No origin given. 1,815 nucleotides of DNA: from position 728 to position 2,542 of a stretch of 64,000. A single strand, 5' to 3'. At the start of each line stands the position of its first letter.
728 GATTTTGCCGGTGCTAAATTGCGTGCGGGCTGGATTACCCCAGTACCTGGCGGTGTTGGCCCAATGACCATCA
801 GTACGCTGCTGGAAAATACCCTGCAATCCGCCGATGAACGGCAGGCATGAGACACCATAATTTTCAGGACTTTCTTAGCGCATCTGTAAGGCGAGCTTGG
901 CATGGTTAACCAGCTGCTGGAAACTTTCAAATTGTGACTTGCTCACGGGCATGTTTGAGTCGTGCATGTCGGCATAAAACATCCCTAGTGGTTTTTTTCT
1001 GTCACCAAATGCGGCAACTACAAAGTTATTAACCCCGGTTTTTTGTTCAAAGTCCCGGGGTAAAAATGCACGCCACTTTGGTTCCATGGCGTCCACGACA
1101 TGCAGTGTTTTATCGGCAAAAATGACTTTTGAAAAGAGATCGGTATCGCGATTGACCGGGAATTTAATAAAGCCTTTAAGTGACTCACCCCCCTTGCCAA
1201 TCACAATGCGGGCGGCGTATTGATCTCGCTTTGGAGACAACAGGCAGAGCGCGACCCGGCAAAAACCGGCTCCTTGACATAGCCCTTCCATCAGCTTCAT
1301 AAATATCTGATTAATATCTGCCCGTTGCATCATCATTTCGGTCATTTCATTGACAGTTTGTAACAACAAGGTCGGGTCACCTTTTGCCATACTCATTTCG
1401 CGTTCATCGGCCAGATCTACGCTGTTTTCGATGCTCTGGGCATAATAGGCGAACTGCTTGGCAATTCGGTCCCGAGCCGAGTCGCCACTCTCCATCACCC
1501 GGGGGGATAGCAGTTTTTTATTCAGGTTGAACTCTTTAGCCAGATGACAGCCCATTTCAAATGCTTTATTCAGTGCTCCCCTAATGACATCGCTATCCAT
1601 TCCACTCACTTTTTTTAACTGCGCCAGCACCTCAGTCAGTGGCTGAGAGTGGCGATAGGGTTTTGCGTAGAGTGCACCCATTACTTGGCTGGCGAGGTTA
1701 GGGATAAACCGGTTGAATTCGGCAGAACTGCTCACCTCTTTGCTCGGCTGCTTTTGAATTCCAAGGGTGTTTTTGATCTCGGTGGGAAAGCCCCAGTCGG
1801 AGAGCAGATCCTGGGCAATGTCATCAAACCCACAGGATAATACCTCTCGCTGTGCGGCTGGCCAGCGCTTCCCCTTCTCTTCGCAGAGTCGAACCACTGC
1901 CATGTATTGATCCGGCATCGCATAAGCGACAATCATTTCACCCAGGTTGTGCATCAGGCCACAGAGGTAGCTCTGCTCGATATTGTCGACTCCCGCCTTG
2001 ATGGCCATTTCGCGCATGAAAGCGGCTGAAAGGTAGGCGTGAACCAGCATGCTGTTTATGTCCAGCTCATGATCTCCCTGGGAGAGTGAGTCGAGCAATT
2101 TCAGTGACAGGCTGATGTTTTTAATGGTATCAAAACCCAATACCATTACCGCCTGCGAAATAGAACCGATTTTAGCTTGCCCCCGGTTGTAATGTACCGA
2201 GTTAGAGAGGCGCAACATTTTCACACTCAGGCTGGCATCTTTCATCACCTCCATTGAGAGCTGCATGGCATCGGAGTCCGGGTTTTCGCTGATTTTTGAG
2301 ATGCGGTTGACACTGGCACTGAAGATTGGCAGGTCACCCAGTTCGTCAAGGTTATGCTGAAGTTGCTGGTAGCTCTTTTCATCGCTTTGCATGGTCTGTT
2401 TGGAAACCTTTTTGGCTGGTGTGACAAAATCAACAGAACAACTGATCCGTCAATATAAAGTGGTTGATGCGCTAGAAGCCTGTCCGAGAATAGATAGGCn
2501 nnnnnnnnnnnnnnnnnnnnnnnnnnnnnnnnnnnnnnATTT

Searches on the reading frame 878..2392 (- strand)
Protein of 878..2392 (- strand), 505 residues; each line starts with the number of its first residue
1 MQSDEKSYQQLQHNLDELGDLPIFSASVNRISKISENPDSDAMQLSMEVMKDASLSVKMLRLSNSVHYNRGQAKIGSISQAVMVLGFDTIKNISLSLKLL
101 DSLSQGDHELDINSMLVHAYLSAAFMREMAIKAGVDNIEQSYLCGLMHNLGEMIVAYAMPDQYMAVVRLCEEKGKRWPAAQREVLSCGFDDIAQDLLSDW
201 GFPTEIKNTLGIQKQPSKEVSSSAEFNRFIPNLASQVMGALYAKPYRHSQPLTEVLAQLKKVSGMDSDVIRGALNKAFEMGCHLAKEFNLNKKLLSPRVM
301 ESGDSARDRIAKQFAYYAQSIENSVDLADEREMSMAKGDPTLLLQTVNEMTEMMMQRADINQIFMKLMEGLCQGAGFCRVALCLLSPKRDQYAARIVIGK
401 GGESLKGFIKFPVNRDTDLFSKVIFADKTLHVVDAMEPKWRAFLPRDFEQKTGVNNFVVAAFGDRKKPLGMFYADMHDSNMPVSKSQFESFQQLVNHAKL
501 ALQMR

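Call 27: find_encoding_contigs(protein=window:878-2392:-, flank=10000, max_places=3)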
Protein window:878-2392:- (505 aa): 4 contigs read that carry it; 3 places shown.
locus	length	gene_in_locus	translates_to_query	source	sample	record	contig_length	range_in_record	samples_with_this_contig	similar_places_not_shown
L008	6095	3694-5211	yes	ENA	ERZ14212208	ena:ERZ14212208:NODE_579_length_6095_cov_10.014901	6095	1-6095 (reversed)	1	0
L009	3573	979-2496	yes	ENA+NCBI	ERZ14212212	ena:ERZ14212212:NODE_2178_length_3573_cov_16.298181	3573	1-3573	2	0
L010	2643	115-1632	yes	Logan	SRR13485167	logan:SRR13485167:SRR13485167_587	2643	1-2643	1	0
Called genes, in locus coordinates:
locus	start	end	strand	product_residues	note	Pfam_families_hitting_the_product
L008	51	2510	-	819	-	PF00690:Cation_ATPase_N, PF00122:E1-E2_ATPase, PF00702:Hydrolase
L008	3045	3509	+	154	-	PF00872:Transposase_mut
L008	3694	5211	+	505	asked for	PF08668:HDOD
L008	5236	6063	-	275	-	PF00763:THF_DHG_CYH, PF02882:THF_DHG_CYH_C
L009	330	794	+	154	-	PF00872:Transposase_mut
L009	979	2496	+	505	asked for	PF08668:HDOD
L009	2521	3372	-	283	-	PF00763:THF_DHG_CYH, PF02882:THF_DHG_CYH_C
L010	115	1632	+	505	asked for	PF08668:HDOD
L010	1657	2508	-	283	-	PF00763:THF_DHG_CYH, PF02882:THF_DHG_CYH_C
